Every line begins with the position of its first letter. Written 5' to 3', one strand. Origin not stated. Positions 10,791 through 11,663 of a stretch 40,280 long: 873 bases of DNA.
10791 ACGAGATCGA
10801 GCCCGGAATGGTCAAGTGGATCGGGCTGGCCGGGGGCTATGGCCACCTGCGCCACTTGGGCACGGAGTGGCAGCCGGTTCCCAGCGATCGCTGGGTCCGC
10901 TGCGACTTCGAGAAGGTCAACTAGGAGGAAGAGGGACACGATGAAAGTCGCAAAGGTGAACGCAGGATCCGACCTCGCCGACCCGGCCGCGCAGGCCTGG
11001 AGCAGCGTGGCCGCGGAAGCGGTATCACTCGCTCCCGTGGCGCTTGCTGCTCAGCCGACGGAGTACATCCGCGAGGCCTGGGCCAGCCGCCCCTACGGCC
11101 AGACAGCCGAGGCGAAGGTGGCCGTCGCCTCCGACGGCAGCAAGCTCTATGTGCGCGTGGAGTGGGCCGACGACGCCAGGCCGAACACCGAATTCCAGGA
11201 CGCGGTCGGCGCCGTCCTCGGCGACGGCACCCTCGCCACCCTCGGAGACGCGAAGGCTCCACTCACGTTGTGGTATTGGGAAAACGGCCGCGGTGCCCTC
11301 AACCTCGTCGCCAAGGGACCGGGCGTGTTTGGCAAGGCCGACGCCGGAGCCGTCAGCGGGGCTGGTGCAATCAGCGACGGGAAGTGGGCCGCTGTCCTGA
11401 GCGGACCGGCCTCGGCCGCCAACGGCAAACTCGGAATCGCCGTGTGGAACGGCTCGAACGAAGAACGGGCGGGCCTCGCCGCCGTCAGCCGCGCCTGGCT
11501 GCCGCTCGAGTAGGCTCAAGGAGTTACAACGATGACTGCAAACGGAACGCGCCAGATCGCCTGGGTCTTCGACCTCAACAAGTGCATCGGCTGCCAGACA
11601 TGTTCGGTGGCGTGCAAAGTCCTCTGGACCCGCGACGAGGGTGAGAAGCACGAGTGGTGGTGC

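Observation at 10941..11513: Gamma1 contains no internal Met, His or Cys and so cannot ligate haem the EbdC way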

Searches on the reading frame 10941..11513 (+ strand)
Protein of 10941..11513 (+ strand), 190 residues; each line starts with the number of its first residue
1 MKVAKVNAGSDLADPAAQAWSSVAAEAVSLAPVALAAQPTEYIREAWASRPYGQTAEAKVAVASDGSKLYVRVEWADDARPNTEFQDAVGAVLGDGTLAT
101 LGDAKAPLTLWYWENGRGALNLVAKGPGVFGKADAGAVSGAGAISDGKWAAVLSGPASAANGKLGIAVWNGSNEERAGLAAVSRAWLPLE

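Call 5: search_protein_families(library=pfam, proteins=[window:10941-11513:+], max_evalue=0.01)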
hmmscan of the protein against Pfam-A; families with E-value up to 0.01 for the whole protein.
window:10941-11513:+ (190 aa): 1 family
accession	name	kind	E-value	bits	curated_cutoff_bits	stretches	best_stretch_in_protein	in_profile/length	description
PF09459.16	EB_dh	-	3.1e-07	31.1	33.3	1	18-95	2-75/236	Ethylbenzene dehydrogenase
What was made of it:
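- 10941..11513 (+): gamma1: EbdC-fold subunit, 190 aa, without either haem ligand. Pfam EB_dh scores 31.1 bits, below the 33.3 cut-off (call 5).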

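Call 6: search_solved_structures(query=window:10941-11513:+, max_evalue=10, show_alignments=4)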
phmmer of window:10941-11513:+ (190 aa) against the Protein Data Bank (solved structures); distinct sequences matched with E-value up to 10: 3.
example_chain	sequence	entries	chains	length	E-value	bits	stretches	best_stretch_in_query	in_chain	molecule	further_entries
2ivf_C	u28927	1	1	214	8.6e-09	38.8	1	1-185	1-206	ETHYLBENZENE DEHYDROGENASE GAMMA-SUBUNIT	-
7b04_C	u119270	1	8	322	2.6e-05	27.5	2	109-189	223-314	Nitrite oxidoreductase subunit C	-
9tps_A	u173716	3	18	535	0.61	13.2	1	62-118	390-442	Propionyl CoA carboxylase beta subunit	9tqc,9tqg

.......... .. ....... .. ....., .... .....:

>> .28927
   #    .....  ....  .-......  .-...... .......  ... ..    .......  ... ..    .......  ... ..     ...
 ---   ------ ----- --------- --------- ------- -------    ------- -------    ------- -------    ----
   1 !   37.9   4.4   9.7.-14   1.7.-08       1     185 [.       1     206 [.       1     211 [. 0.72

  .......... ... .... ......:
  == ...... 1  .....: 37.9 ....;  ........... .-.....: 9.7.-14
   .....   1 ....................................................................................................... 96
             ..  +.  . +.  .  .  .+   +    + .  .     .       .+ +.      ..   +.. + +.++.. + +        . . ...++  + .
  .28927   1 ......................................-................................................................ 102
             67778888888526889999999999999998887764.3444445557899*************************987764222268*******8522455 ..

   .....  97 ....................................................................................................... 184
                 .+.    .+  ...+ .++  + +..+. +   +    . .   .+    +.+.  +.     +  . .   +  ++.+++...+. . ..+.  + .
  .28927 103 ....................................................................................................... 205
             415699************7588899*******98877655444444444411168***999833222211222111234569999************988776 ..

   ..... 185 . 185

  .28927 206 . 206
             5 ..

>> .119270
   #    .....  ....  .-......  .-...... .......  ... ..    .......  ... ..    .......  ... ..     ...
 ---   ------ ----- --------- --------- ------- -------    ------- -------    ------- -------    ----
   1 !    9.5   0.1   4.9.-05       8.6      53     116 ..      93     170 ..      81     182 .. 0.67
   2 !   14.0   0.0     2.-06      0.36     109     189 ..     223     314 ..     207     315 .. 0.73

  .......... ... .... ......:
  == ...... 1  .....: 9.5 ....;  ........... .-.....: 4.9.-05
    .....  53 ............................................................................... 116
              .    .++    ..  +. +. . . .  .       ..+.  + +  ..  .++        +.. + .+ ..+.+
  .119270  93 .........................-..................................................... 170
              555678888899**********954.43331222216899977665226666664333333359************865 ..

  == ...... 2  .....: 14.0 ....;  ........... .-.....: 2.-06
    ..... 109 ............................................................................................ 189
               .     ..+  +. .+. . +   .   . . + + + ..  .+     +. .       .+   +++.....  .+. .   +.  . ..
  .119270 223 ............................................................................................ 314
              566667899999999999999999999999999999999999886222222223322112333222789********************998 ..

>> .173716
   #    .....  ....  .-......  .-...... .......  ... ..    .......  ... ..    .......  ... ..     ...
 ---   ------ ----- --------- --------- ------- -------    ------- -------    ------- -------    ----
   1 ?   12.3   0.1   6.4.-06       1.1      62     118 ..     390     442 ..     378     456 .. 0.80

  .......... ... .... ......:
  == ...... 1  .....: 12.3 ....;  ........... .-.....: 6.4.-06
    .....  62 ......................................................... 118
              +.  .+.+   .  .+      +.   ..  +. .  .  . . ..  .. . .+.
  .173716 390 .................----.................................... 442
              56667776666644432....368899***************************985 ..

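Call 7: find_homologous_proteins(query=window:10941-11513:+, max_evalue=0.001)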
Query window:10941-11513:+ (190 aa): 148 proteins with E <= 0.001 among 2530 candidates; the best 120 are listed.
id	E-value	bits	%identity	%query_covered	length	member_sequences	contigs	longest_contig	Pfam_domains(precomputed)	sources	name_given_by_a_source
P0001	8.2e-102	357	91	100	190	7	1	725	PF09459.17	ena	-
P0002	8.4e-97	341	86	100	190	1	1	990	PF09459.17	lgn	-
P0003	1.2e-96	340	87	100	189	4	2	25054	PF09459.17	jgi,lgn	-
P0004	2.4e-89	316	80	100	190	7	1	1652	PF09459.17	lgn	-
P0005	3.7e-87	309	78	100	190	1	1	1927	PF09459.17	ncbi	ncbi:MAG: hypothetical protein AB1578_23650 [Thermodesulfobacteriota bacterium]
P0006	5.9e-85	302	78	100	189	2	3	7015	PF09459.17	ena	-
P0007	3.0e-74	267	67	100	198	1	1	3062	PF09459.17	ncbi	-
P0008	4.9e-72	260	64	100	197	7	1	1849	PF09459.17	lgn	-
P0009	6.4e-72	259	66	100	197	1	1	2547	PF09459.17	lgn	-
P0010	5.6e-71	256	68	100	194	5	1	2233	PF09459.17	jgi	-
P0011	8.6e-71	256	68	100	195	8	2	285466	PF09459.17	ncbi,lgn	-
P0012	1.5e-70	255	67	100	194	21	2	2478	PF09459.17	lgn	-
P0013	3.8e-70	254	63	100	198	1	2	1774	PF09459.17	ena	-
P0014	1.3e-69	252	65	100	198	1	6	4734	PF09459.17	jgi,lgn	jgi:DMSO reductase family type II enzyme heme b subunit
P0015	2.1e-69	251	63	100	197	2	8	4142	PF09459.17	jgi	jgi:steroid C-25 hydroxylase gamma subunit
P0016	3.4e-69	251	64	100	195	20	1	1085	PF09459.17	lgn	-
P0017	6.0e-69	250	65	100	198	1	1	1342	PF09459.17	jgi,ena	-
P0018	1.1e-68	249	64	100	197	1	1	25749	PF09459.17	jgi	jgi:DMSO reductase family type II enzyme heme b subunit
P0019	1.8e-68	248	64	100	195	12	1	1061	PF09459.17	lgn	-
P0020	5.3e-68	247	63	100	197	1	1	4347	PF09459.17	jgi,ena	-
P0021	5.8e-68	247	64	100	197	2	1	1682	PF09459.17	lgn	-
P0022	6.8e-68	246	62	100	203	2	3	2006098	PF09459.17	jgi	jgi:DMSO reductase family type II enzyme heme b subunit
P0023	6.9e-68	246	62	100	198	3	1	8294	PF09459.17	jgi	-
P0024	1.0e-67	246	64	100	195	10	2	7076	PF09459.17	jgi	jgi:DMSO reductase family type II enzyme heme b subunit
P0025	1.4e-67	245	63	100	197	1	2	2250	PF09459.17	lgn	-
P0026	3.3e-67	244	63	100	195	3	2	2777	PF09459.17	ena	-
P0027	1.4e-66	242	62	100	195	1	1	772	PF09459.17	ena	-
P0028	1.4e-66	242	62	100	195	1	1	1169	PF09459.17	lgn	-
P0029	1.5e-66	242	63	100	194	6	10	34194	PF09459.17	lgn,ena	-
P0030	1.9e-66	242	62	100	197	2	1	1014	PF09459.17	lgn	-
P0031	2.3e-66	241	64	100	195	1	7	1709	PF09459.17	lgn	-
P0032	3.2e-66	241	61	100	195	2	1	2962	PF09459.17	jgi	jgi:DMSO reductase family type II enzyme heme b subunit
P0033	7.6e-66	240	65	100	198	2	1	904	PF09459.17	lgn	-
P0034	8.7e-66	239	63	100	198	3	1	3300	PF09459.17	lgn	-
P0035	9.7e-66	239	64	100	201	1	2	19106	PF09459.17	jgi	jgi:DMSO reductase family type II enzyme heme b subunit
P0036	9.8e-66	239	64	100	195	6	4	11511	PF09459.17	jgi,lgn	-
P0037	3.0e-65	238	63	100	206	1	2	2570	PF09459.17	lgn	-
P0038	3.5e-65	237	62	100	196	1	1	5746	PF09459.17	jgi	jgi:DMSO reductase family type II enzyme heme b subunit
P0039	5.0e-65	237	62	100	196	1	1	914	PF09459.17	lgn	-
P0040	1.6e-64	235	66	89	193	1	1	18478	PF09459.17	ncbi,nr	ncbi:MAG: hypothetical protein M5U22_23405, partial [Thermoleophilia bacterium]|nr:hypothetical prot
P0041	2.5e-64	235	62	100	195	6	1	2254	PF09459.17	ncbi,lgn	-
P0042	3.2e-64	234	62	100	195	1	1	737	PF09459.17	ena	-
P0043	4.0e-64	234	62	100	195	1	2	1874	PF09459.17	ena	-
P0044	4.0e-64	234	62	100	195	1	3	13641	PF09459.17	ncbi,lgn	-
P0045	4.9e-64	234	61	100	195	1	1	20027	PF09459.17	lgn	-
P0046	5.0e-64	234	62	100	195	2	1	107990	PF09459.17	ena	-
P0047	5.6e-64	234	62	100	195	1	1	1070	PF09459.17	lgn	-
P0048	6.8e-64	233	61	100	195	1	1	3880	PF09459.17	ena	-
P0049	1.8e-63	232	61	100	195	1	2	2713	PF09459.17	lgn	-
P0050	2.2e-63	232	59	100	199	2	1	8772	PF09459.17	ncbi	-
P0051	2.4e-63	231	61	100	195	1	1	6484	PF09459.17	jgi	jgi:DMSO reductase family type II enzyme heme b subunit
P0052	3.2e-63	231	73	84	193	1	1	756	PF09459.17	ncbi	-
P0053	5.8e-63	230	60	100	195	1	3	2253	PF09459.17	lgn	-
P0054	5.9e-63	230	61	100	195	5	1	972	PF09459.17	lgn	-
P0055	6.2e-63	230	59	100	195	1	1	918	PF09459.17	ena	-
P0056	6.4e-63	230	59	100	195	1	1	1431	PF09459.17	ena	-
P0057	6.5e-63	230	59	100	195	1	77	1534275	PF09459.17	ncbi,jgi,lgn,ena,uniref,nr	ncbi:MAG: hypothetical protein IPI33_04475 [Dehalococcoidia bacterium]|jgi:DMSO reductase family typ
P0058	7.0e-63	230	59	100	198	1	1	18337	PF09459.17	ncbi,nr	ncbi:MAG: hypothetical protein IT304_11085 [Dehalococcoidia bacterium]|nr:hypothetical protein [Deha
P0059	8.9e-63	230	60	100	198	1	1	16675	PF09459.17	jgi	jgi:steroid C-25 hydroxylase gamma subunit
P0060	1.2e-62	229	57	100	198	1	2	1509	PF09459.17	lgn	-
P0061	1.4e-62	229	60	100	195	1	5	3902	PF09459.17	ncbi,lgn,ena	-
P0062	1.9e-62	229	59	100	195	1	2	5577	PF09459.17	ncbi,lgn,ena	-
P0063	1.9e-62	228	59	100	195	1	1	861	PF09459.17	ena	-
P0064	2.2e-62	228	61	100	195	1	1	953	PF09459.17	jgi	-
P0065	2.3e-62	228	59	100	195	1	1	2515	PF09459.17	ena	-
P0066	2.4e-62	228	59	100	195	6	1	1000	PF09459.17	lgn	-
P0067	5.2e-62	227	60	100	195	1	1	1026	PF09459.17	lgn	-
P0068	6.4e-62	227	62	100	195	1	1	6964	PF09459.17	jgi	-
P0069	7.5e-62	227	58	100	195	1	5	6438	PF09459.17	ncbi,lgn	-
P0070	8.1e-62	226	59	100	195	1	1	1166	PF09459.17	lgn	-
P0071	8.3e-62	226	59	100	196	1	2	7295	PF09459.17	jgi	jgi:DMSO reductase family type II enzyme heme b subunit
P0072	1.8e-61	225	60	100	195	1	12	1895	PF09459.17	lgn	-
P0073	1.9e-61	225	59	100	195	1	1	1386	PF09459.17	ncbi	-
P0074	2.0e-61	225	58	100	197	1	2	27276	PF09459.17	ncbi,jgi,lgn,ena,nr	ncbi:MAG: hypothetical protein M0R74_05525 [Dehalococcoidia bacterium]|nr:hypothetical protein [Deha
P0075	2.9e-61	225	59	100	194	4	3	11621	PF09459.17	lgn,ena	-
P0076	4.2e-61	224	60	100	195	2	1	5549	PF09459.17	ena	-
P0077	4.2e-61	224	59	100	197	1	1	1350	PF09459.17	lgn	-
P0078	5.5e-61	224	60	100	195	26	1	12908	PF09459.17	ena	-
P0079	5.8e-61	224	59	100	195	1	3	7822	PF09459.17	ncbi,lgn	ncbi:MAG: ethylbenzene dehydrogenase-related protein [Dehalococcoidia bacterium]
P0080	6.2e-61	224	58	100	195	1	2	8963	PF09459.17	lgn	-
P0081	6.9e-61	223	58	100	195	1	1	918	PF09459.17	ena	-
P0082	7.6e-61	223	59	100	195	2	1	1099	PF09459.17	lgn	-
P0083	9.6e-61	223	59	100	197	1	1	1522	PF09459.17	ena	-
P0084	1.0e-60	223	59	100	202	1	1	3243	PF09459.17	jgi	jgi:DMSO reductase family type II enzyme heme b subunit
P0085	1.1e-60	223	59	100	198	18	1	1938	PF09459.17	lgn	-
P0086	1.3e-60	223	57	100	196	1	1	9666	PF09459.17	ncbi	-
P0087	1.9e-60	222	61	100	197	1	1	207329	PF09459.17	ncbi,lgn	ncbi:MAG: hypothetical protein Kow0010_01590 [Dehalococcoidia bacterium]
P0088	2.4e-60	222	57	100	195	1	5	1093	PF09459.17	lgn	-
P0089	9.3e-60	220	59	100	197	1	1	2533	PF09459.17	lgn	-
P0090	1.5e-59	219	58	100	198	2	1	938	PF09459.17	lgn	-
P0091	2.4e-59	218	58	100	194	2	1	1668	PF09459.17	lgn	-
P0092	3.2e-59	218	59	100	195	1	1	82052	PF09459.17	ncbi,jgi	-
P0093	6.1e-58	214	58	100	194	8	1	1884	PF09459.17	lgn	-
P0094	3.7e-57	211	57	100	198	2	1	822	PF09459.17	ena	-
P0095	1.2e-56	210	55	100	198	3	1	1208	PF09459.17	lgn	-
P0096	2.9e-56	208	57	100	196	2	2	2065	PF09459.17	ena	-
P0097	6.9e-56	207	55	100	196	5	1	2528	PF09459.17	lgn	-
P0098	1.9e-55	206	63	83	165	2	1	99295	PF09459.17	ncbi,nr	ncbi:MAG: hypothetical protein IT301_09995, partial [Dehalococcoidia bacterium]|nr:hypothetical prot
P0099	2.4e-55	205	56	100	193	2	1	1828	PF09459.17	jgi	jgi:DMSO reductase family type II enzyme heme b subunit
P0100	7.7e-55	204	56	100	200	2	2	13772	PF09459.17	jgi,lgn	jgi:DMSO reductase family type II enzyme heme b subunit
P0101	1.9e-54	202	56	100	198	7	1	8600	PF09459.17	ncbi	ncbi:MAG TPA: ethylbenzene dehydrogenase-related protein [Tepidiformaceae bacterium]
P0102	2.1e-54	202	54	87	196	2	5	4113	PF09459.17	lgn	-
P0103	3.1e-54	202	62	100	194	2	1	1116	PF09459.17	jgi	jgi:DMSO reductase family type II enzyme heme b subunit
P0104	1.4e-53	200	54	100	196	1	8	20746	PF09459.17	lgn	-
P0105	1.6e-53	199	54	100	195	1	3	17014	PF09459.17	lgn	-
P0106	3.6e-53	198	54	100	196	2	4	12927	PF09459.17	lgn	-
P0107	3.7e-53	198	54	100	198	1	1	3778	PF09459.17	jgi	jgi:DMSO reductase family type II enzyme heme b subunit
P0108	4.8e-53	198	55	100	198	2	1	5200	PF09459.17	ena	-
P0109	1.2e-52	197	52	87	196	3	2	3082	PF09459.17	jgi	-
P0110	5.7e-52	194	54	94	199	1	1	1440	PF09459.17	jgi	jgi:DMSO reductase family type II enzyme heme b subunit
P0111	1.9e-51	193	51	100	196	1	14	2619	PF09459.17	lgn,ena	-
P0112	3.4e-51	192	51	100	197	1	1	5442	PF09459.17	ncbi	-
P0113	6.6e-51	191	52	100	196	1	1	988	PF09459.17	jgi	jgi:DMSO reductase family type II enzyme heme b subunit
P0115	1.2e-49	187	51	100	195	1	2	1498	PF09459.17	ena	-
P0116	1.3e-49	187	55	100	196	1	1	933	PF09459.17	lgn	-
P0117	1.3e-49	187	50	100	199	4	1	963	PF09459.17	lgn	-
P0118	6.4e-49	184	51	100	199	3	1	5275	PF09459.17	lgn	-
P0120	3.1e-47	179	49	99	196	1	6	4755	PF09459.17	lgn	-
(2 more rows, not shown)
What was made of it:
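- It has 148 homologues, the 120 listed being 47-91% identical and nearly all intact at 189-206 aa (call 7).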

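Call 12: find_related_loci(query=window:10941-11513:+, collection=genome_contigs, flank=10000)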
Query window:10941-11513:+ (190 aa) in genome_contigs; peptide patterns used: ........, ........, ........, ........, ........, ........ (x = any residue, [..] = any of these).
83 stretches matched a pattern; 37 encode a relative of the query (tblastn E <= 1e-3); 37 distinct loci.
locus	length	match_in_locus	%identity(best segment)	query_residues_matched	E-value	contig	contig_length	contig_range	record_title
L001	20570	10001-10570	80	1-190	3e-94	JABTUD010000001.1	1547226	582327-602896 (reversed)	MAG: Thermoflexaceae bacterium isolate H3_CFX4 seq001, whole genome shotgun sequence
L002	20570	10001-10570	80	1-190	7e-94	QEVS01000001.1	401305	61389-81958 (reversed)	MAG: bacterium isolate UCB2 J3_scaffold_6, whole genome shotgun sequence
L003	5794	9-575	78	1-190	1e-85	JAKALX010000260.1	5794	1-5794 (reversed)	MAG: Chloroflexi bacterium isolate WY5.bin143 NODE_27358_length_5794_cov_1.395977, whole genome shotgun sequence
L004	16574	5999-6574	66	1-190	3e-76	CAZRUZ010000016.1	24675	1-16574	MAG TPA_asm: uncultured Anaerolineaceae bacterium isolate binchicken_co16_260 genome assembly, contig: NODE_3394_length_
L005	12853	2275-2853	68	1-190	3e-76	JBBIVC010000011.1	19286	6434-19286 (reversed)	MAG: Thermoflexus sp. isolate PBS170224_bin_68 NODE_1018_length_19286_cov_5.049815, whole genome shotgun sequence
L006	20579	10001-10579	68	1-190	1e-75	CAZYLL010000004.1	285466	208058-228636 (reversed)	MAG TPA_asm: uncultured Anaerolineaceae bacterium isolate binchicken_co274_94 genome assembly, contig: NODE_40_length_28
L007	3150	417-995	67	1-190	5e-75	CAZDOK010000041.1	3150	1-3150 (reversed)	MAG TPA_asm: uncultured Anaerolineaceae bacterium isolate SRP193661_co1_145 genome assembly, contig: NODE_32786_length_3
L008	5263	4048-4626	66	1-190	1e-74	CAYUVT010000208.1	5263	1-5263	MAG TPA_asm: uncultured Anaerolineaceae bacterium isolate SRP329715_co1_414 genome assembly, contig: NODE_24645_length_5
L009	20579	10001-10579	65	1-190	1e-74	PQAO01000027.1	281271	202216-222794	MAG: Dehalococcoidia bacterium isolate FeB_14 contig_516, whole genome shotgun sequence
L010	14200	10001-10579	64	1-190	4e-73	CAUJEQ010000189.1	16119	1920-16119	MAG: Chloroflexota bacterium isolate KLAP124 genome assembly, contig: KLAP124_139756, whole genome shotgun sequence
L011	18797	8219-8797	64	1-190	1e-71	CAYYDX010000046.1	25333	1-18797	MAG TPA_asm: uncultured Anaerolineaceae bacterium isolate binchicken_co322_198 genome assembly, contig: NODE_2985_length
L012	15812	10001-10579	63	1-190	2e-69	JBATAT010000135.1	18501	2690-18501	MAG: Tepidiformaceae bacterium isolate MFD10514_ilm_asm_bin29 k127_207831, whole genome shotgun sequence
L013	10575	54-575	66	22-190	4e-69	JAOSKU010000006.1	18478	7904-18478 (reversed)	MAG: Thermoleophilia bacterium isolate FR_37 FR-Thermoleophilia-1_s3, whole genome shotgun sequence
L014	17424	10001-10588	59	1-190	2e-68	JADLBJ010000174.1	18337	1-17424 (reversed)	MAG: Dehalococcoidia bacterium isolate SJ161 c_000001741771, whole genome shotgun sequence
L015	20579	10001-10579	59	1-190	4e-64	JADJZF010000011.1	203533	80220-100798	MAG: Candidatus Amarobacter glycogenicus isolate Lyne_MAXAC.019 tig00014878-10-2035780, whole genome shotgun sequence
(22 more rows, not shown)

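Call 27: search_protein_families(library=ncbifam, proteins=[window:10941-11513:+], max_evalue=0.1)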
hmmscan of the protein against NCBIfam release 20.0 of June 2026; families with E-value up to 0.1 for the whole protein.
window:10941-11513:+ (190 aa): 2 families
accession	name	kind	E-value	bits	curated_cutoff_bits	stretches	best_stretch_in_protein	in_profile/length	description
TIGR03477.1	DMSO_red_II_gam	subfamily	1.9e-22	79.6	169.85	1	1-188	1-203/206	DMSO reductase family type II enzyme, heme b subunit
NF042980.1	EthbenzDh_ebdC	equivalog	1.1e-10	41.3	400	1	1-184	1-205/214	ethylbenzene dehydrogenase subunit gamma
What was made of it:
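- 10941..11513 (+): TIGR03477 scores 79.6 against a cut-off of 169.85 (call 27).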

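Call 30: search_protein_representatives(protein=window:10941-11513:+)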
Query: 190 residues. Proteins with E-value up to 0.001 (for the whole library): 208; up to 1e-10: 81; up to 1e-30: 5. The best 150 are listed.
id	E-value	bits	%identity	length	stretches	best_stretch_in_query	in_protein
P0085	3.4e-61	222.7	61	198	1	1-190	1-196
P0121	1.2e-50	188.4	54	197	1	1-189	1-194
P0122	3.3e-35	138.0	44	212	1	9-189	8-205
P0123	4.2e-35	137.7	40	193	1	9-190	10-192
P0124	2.9e-34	134.9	45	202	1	10-189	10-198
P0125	5.4e-30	121.0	45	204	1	2-189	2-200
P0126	1.1e-29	120.0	48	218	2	6-142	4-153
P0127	1.1e-27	113.5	43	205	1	17-189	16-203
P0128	3.6e-27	111.8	53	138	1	61-190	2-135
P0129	3.7e-27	111.8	42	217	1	2-189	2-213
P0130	1.1e-26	110.3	45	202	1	5-180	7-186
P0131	5.3e-26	108.0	38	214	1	19-190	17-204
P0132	2.6e-25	105.8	41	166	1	38-190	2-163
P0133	8.3e-24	100.9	50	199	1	1-131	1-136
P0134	1.3e-22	97.0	39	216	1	10-189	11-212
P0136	7.7e-22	94.5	44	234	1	19-190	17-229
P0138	1.8e-21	93.2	39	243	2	1-77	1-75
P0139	2.9e-21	92.6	42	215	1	5-189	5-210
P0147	1.7e-19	86.8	42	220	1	15-188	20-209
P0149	3.9e-19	85.6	36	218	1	8-190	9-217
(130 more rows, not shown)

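Call 33: predict_structure(alignment_id=A1)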
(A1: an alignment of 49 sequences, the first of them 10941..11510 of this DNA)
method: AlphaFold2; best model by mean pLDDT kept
length: 190 residues; sequences in the alignment: 49
mean_pLDDT: 92.9   pTM: 0.90
mean pLDDT of the five models: 92.9, 91.1, 90.8, 89.6, 88.5
residues with pLDDT >= 90: 147; 70-90: 42; 50-70: 1; < 50: 0
segments of 3 or more residues with pLDDT < 50: none
pLDDT, mean of each block of 10 residues (from residue 1): 91 95 97 90 88 93 96 95 91 94 96 95 94 87 96 95 95 79 96
secondary structure, 60 per line:
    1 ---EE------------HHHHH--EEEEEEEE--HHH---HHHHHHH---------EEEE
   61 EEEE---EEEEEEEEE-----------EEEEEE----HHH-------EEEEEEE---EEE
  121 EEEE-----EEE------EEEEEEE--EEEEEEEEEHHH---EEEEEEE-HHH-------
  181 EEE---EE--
elements in order: H18-22 E25-32 H41-47 E57-64 E68-76 E88-93 E108-114 E118-124 E130-132 E139-145 E148-156 E163-169 E181-183
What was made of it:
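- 10941..11513 (+): AlphaFold model pLDDT 92.9 (call 33).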
